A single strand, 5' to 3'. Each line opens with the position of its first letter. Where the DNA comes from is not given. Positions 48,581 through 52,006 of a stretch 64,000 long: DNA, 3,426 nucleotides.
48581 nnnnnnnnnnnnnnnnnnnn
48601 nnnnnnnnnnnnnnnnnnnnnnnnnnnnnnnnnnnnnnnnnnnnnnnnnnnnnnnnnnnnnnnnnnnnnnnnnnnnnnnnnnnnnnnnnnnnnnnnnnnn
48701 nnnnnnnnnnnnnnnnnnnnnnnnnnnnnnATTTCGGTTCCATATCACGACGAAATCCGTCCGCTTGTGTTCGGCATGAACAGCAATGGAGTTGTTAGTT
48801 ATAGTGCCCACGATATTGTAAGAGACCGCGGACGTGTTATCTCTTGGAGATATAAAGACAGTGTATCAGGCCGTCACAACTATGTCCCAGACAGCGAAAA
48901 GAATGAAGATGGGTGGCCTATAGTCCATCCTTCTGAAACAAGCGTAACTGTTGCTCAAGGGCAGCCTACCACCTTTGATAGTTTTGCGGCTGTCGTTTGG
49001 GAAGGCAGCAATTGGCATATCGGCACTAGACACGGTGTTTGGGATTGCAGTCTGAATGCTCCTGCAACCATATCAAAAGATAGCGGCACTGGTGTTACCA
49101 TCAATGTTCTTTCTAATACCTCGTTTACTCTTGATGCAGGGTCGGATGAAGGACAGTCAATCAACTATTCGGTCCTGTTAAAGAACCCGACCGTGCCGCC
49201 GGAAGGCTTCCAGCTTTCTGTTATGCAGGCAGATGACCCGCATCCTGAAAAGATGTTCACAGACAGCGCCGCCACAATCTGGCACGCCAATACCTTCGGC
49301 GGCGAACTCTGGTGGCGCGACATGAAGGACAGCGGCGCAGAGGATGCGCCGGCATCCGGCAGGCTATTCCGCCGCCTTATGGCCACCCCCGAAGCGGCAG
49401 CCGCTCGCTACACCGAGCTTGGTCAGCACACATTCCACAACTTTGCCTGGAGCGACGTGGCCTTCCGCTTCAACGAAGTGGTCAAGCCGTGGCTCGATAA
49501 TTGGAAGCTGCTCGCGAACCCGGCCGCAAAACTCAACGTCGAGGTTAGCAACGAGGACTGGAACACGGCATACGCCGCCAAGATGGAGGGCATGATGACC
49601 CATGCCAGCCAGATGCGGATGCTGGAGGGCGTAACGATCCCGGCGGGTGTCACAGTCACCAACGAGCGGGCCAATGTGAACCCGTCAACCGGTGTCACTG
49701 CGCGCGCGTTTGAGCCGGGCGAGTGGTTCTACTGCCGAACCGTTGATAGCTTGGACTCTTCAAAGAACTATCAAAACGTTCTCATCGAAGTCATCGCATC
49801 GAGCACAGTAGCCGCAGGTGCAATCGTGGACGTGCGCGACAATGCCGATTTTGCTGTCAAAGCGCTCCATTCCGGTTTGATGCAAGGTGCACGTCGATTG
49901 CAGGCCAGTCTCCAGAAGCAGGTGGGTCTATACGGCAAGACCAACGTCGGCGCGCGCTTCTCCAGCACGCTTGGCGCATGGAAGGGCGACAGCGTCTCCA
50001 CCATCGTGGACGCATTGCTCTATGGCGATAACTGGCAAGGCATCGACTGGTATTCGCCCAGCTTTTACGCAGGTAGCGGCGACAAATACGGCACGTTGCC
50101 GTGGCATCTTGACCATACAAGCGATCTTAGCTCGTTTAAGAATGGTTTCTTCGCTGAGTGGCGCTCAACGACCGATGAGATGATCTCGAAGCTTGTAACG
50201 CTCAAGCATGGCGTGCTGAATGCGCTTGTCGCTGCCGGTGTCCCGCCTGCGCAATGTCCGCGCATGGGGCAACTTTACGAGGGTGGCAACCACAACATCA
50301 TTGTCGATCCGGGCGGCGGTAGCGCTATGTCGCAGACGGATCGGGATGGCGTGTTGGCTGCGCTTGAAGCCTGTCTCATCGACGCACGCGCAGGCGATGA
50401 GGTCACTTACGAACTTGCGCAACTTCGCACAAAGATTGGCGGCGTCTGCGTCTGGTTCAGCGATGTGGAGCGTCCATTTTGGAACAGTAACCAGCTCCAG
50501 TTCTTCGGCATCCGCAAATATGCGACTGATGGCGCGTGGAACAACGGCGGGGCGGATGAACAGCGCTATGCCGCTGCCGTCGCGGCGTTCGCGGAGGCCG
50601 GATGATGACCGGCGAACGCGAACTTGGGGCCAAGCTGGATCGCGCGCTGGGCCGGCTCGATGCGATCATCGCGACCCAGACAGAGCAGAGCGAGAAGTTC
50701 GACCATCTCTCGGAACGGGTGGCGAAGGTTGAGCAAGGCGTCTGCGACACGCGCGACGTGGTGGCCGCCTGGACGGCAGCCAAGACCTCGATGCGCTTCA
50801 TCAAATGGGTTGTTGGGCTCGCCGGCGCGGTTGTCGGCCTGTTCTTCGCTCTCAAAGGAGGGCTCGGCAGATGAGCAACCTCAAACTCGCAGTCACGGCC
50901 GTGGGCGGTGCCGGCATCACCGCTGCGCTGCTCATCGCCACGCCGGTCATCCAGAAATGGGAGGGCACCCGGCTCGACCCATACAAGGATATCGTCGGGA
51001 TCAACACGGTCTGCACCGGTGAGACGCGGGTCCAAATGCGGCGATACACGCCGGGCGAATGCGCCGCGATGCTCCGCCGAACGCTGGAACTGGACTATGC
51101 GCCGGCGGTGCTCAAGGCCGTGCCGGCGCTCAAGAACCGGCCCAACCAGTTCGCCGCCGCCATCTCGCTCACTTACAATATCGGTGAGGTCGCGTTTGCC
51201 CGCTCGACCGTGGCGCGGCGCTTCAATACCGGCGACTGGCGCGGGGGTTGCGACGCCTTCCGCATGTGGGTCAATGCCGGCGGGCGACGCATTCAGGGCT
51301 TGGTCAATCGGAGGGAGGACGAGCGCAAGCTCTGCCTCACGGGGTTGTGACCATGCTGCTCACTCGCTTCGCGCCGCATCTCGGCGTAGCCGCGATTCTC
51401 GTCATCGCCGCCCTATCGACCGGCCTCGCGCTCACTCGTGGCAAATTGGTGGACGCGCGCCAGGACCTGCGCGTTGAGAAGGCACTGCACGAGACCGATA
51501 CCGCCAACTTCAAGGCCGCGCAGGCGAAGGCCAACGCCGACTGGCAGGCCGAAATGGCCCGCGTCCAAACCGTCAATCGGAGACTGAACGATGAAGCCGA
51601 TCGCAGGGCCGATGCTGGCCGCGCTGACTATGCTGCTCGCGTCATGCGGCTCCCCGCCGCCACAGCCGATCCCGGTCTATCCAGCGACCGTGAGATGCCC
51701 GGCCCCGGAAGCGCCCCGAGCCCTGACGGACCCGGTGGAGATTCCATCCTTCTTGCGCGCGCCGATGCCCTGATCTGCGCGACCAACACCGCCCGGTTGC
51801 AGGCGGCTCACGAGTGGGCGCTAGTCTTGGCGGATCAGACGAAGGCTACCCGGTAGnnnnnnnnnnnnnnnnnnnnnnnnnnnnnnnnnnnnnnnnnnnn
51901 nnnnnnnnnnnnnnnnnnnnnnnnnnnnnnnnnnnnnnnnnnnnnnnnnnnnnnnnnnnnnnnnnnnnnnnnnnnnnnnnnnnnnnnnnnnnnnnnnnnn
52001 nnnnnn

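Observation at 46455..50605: Late-expressed giant FN3/cadherin/putative glycoside hydrolase protein with a small partner, co-transcribed with lysis genes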

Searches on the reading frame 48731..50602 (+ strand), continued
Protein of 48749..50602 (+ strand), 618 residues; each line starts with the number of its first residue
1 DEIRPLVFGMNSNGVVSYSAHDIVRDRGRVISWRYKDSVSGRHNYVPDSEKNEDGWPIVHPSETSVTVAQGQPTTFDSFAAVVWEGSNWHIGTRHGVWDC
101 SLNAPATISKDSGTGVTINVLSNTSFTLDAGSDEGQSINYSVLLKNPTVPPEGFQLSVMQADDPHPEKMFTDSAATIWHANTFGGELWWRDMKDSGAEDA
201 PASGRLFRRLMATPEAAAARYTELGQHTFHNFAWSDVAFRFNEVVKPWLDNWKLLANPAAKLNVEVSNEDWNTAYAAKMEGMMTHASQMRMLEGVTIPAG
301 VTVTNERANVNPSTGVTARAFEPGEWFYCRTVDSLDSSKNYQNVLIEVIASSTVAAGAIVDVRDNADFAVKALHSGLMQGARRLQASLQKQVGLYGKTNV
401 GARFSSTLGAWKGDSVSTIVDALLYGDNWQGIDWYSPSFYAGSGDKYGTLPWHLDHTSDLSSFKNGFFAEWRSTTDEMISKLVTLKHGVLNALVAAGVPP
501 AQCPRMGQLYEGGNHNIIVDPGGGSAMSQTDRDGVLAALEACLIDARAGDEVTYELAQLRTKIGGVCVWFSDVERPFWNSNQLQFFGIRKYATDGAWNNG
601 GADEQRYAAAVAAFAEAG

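Call 79: find_related_loci(query=A6, collection=genome_contigs, flank=10000)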
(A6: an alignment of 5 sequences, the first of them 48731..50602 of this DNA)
Query A6 (624 aa) in genome_contigs; peptide patterns used: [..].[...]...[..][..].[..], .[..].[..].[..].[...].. (x = any residue, [..] = any of these).
40 stretches matched a pattern, but none encodes a relative of the query by tblastn (E <= 1e-3).

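Call 80: find_related_loci(query=A6, collection=viral_contigs, flank=10000)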
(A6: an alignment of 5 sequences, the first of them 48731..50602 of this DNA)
Query A6 (624 aa) in viral_contigs; peptide patterns used: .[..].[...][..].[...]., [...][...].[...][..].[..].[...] (x = any residue, [..] = any of these).
62 stretches matched a pattern; 4 encode a relative of the query (tblastn E <= 1e-3); 4 distinct loci.
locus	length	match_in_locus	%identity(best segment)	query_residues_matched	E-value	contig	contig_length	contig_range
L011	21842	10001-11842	35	3-620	8e-107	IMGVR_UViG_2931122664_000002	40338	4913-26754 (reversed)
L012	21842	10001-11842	35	3-620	4e-107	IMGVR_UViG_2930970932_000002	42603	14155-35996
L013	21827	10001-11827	35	7-620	2e-105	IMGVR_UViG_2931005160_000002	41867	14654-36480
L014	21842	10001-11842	35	3-620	9e-109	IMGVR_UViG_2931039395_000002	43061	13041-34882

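Call 89: find_encoding_contigs(protein=P0014, flank=10000, max_places=1)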
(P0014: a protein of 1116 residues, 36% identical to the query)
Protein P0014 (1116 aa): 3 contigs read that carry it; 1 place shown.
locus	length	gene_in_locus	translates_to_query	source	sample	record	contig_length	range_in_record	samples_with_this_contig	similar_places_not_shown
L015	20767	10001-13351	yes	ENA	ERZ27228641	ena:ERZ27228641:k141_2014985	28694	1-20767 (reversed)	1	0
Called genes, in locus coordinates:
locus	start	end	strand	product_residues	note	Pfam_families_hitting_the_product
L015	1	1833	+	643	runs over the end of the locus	-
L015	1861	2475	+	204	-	PF13392:HNH_3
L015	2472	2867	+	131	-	-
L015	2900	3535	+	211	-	-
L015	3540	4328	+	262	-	-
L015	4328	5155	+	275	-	-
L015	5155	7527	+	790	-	-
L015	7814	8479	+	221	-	PF07484:Collar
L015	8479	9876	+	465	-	-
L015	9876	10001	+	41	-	-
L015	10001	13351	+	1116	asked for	-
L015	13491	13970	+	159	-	-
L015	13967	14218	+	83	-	-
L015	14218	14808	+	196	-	PF00182:Glyco_hydro_19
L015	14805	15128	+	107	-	-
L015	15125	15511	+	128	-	-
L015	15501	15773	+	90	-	-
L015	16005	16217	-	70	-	PF00472:RF-1 (weak)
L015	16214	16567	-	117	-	-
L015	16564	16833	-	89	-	-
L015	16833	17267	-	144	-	-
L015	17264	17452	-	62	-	-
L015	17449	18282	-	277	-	-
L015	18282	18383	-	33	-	-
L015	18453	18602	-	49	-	-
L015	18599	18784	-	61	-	-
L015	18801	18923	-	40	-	-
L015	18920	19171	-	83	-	-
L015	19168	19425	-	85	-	-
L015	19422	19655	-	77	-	-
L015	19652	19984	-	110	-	PF27050:Phage_P22_Y8K6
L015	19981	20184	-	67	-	-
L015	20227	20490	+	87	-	-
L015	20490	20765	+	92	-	?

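Call 90: find_encoding_contigs(protein=P0013, flank=10000, max_places=1)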
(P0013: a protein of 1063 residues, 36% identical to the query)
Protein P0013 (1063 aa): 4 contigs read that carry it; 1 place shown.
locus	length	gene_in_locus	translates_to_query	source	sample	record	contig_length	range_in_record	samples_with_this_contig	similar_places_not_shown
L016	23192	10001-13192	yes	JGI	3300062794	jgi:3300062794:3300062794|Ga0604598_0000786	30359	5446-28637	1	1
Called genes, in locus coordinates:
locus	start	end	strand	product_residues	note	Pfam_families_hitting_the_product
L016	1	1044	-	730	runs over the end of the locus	PF10145:PhageMin_Tail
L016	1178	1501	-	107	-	PF10109:Phage_TAC_7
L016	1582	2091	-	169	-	PF04985:Phage_tube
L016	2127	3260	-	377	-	PF22671:Gp18_domIII_N (weak), PF04984:Phage_sheath_1, PF17482:Phage_sheath_1C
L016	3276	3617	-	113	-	PF04965:GPW_gp25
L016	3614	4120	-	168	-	PF04717:Phage_base_V, PF18946:Apex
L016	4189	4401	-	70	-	-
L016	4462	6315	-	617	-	PF21882:Gp53-like_C (weak)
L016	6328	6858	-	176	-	PF09684:Tail_P2_I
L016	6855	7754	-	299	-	PF26776:Baseplate_J_N, PF26078:Baseplate_J_M, PF26079:Baseplate_J_C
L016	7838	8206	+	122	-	-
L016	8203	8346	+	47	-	-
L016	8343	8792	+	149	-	PF08291:Peptidase_M15_3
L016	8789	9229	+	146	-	-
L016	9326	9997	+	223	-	-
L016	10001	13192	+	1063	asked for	PF09206:ArabFuran-catal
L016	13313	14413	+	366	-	PF01757:Acyl_transf_3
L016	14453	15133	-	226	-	PF05069:Phage_tail_S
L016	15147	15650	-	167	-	PF06891:P2_Phage_GpR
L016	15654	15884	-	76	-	PF05489:Phage_tail_X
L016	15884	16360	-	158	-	PF05926:Phage_GPL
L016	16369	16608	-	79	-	-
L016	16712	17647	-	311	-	PF05944:Phage_term_smal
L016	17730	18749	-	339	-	PF05125:Phage_cap_P2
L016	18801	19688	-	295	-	PF05929:Phage_GPO_N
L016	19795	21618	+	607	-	PF06056:Terminase_5, PF03237:Terminase_6N, PF17289:Terminase_6C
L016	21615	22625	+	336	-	PF04860:Phage_portal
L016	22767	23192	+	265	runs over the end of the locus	PF02086:MethyltransfD12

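Call 92: search_protein_families(library=phrogs, proteins=[L016:9326-9997:+, L008:9687-10001:+, L005:9420-10004:+, L015:8479-9876:+, L009:8397-10001:+, L010:8907-10004:+, L010:6994-8910:+, L005:7381-9435:+], max_evalue=0.001)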
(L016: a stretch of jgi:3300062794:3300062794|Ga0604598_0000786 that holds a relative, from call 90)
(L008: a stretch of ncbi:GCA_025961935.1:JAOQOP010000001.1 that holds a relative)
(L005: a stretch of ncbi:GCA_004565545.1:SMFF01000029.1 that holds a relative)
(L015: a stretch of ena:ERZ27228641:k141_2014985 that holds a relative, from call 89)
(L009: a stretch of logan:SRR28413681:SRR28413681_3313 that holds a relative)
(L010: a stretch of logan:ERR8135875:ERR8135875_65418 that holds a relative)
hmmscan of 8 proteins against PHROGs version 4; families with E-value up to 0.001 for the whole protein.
L016:9326-9997:+ (223 aa): 0 families

L008:9687-10001:+ (104 aa): 0 families

L005:9420-10004:+ (194 aa): 3 families
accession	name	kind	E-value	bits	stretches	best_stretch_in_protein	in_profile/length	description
phrog_6977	-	tail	1.3e-07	32.3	1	91-150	204-252/284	minor tail protein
phrog_37728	-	unknown function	8.6e-06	24.1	1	64-141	565-649/1894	-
phrog_7440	-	tail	0.0001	22.4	1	65-143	256-334/354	major tail protein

L015:8479-9876:+ (465 aa): 3 families
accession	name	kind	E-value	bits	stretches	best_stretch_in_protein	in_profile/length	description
phrog_4013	-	unknown function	4.3e-14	53.1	1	65-182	270-397/659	-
phrog_29706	-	tail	2.9e-10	40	1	94-176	530-612/657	tail spike protein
phrog_30593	-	unknown function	1.7e-07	31.8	1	5-74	4-76/322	-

L009:8397-10001:+ (534 aa): 1 family
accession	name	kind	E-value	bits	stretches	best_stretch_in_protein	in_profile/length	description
phrog_30593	-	unknown function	4.8e-08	33.6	1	5-85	4-87/322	-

L010:8907-10004:+ (365 aa): 0 families

L010:6994-8910:+ (638 aa): 3 families
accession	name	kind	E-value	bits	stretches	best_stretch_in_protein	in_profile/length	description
phrog_32881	-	moron, auxiliary metabolic gene and host takeover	6e-76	257.2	1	153-631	211-681/690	pectin lyase activity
phrog_17312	-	tail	9.7e-05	21.8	1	82-168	245-323/792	tail protein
phrog_18522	-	tail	0.00097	18.6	0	104-178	138-209/612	tail protein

L005:7381-9435:+ (684 aa): 3 families
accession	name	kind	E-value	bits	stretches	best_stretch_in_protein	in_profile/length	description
phrog_2234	-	tail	3.4e-44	152.6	1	134-625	201-648/757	tail spike protein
phrog_30593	-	unknown function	3.3e-09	37.4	1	5-153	4-155/322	-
phrog_21909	-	unknown function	0.00013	22.7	1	632-682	101-151/294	-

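Call 94: search_protein_families(library=pfam, proteins=[L016:9326-9997:+, L016:7838-8206:+], max_evalue=0.01)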
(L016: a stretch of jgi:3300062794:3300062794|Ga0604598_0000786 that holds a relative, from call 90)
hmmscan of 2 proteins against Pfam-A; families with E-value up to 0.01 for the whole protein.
L016:9326-9997:+ (223 aa): 0 families

L016:7838-8206:+ (122 aa): 0 families

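Call 97: search_protein_families(library=pfam, proteins=[P0012, P0014, P0010, P0015, P0020, P0017], max_evalue=0.01)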
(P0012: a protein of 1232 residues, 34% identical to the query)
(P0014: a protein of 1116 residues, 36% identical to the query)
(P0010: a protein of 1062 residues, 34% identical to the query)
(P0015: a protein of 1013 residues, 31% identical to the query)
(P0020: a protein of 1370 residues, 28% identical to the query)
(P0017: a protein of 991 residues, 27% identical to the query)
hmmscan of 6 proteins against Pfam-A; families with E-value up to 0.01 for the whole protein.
P0012 (1232 aa): 1 family
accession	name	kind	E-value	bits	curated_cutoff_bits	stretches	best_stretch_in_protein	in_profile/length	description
PF00041.27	fn3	-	0.00098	19.7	25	1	104-136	47-78/84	Fibronectin type III domain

P0014 (1116 aa): 0 families

P0010 (1062 aa): 1 family
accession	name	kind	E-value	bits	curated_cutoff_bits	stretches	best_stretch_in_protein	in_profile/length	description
PF13385.13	Laminin_G_3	-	0.00046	20.8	27.6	1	231-325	26-112/151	Concanavalin A-like lectin/glucanases superfamily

P0015 (1013 aa): 0 families

P0020 (1370 aa): 0 families

P0017 (991 aa): 0 families

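Call 106: find_related_loci(query=A6, collection=metagenome_contigs, flank=8000)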
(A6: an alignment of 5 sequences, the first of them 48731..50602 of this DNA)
Query A6 (624 aa) in metagenome_contigs; peptide patterns used: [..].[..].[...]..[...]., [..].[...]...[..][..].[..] (x = any residue, [..] = any of these).
263 stretches matched a pattern; 2 encode a relative of the query (tblastn E <= 1e-3); 2 distinct loci.
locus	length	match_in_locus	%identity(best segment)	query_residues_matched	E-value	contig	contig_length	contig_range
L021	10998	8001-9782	38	6-620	5e-119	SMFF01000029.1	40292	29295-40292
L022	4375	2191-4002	31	1-618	3e-78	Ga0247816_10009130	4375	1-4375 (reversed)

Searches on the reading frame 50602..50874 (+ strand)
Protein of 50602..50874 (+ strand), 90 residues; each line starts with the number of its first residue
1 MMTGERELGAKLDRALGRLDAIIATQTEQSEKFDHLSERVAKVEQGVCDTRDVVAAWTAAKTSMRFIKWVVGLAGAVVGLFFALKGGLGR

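Call 3: search_protein_families(library=pfam, proteins=[window:50602-50874:+], max_evalue=0.1)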
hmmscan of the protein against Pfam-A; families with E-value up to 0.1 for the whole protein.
window:50602-50874:+ (90 aa): 1 family
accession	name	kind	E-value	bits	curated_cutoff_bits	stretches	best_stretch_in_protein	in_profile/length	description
PF08663.15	HalX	-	0.086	13.7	23.2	0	27-52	31-56/68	HalX domain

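Call 4: search_protein_families(library=phrogs, proteins=[window:50602-50874:+], max_evalue=0.01)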
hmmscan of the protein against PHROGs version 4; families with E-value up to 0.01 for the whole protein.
window:50602-50874:+ (90 aa): 4 families
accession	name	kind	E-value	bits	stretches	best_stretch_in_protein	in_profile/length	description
phrog_11266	-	unknown function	4.1e-05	24.7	1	2-58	35-91/105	-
phrog_5211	-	unknown function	0.0011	20.2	1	26-85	38-101/112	-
phrog_1863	-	unknown function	0.0013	19.6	0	11-45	45-79/97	-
phrog_6701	-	unknown function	0.0072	17.1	1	12-83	105-164/169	-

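Call 66: search_protein_families(library=ncbifam, proteins=[window:50602-50874:+], max_evalue=0.1)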
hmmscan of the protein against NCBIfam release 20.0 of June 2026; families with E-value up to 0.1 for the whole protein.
window:50602-50874:+ (90 aa): 0 families

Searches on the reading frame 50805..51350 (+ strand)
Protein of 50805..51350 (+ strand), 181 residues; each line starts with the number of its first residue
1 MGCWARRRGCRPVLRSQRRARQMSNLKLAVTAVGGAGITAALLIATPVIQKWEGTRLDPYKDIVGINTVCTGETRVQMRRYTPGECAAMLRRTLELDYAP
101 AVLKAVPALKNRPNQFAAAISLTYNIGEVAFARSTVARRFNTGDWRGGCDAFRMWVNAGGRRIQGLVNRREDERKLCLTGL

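Call 3: search_protein_families(library=pfam, proteins=[window:50805-51350:+], max_evalue=0.1)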
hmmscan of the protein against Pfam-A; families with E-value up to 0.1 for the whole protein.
window:50805-51350:+ (181 aa): 1 family
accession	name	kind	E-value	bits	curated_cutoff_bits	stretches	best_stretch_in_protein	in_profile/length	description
PF00959.24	Phage_lysozyme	-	1.8e-33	116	22.3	1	51-173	2-125/125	Phage lysozyme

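Call 4: search_protein_families(library=phrogs, proteins=[window:50805-51350:+], max_evalue=0.01)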
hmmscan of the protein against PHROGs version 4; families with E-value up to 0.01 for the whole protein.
window:50805-51350:+ (181 aa): 7 families
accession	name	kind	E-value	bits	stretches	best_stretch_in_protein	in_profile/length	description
phrog_7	-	lysis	1.7e-50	173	1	32-181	548-699/873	endolysin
phrog_33083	-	lysis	1e-20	74.9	1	48-176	10-139/456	endolysin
phrog_7910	-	lysis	5.5e-19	69.6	1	115-180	29-94/96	endolysin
phrog_10457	-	lysis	1.1e-15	58.6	1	113-177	29-93/95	endolysin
phrog_6543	-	unknown function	2.7e-08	35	1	25-84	8-66/71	-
phrog_28234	-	lysis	4.8e-06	26.9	1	96-177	134-219/372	endolysin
phrog_35759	-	unknown function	0.00036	21.2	1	158-180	3-25/27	-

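Call 66: search_protein_families(library=ncbifam, proteins=[window:50871-51350:+], max_evalue=0.1)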
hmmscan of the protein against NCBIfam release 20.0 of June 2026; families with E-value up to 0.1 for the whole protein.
window:50871-51350:+ (159 aa): 2 families
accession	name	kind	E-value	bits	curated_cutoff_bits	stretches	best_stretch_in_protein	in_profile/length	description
NF058676.1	BaGTA_endo_BgtA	equivalog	2.5e-23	82.7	315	1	26-157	11-147/220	gene transfer agent endolysin BgtA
NF051871.1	LysLocSpmX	equivalog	8.3e-08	31.8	700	1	91-157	79-149/430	lysozyme-family localization factor SpmX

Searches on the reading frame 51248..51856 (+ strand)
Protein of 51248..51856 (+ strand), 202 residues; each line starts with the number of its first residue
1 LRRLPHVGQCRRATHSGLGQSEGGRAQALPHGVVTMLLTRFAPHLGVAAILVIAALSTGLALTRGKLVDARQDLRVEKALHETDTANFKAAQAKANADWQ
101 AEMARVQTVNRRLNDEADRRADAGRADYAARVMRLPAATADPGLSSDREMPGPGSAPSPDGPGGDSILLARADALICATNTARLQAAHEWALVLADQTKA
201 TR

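Call 3: search_protein_families(library=pfam, proteins=[window:51248-51856:+], max_evalue=0.1)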
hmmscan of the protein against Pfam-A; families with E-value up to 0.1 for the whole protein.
window:51248-51856:+ (202 aa): 0 families

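Call 4: search_protein_families(library=phrogs, proteins=[window:51248-51856:+], max_evalue=0.01)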
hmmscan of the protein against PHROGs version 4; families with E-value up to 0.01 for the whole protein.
window:51248-51856:+ (202 aa): 0 families

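Call 66: search_protein_families(library=ncbifam, proteins=[window:51353-51856:+], max_evalue=0.1)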
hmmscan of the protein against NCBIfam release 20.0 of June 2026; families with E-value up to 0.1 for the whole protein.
window:51353-51856:+ (167 aa): 0 families
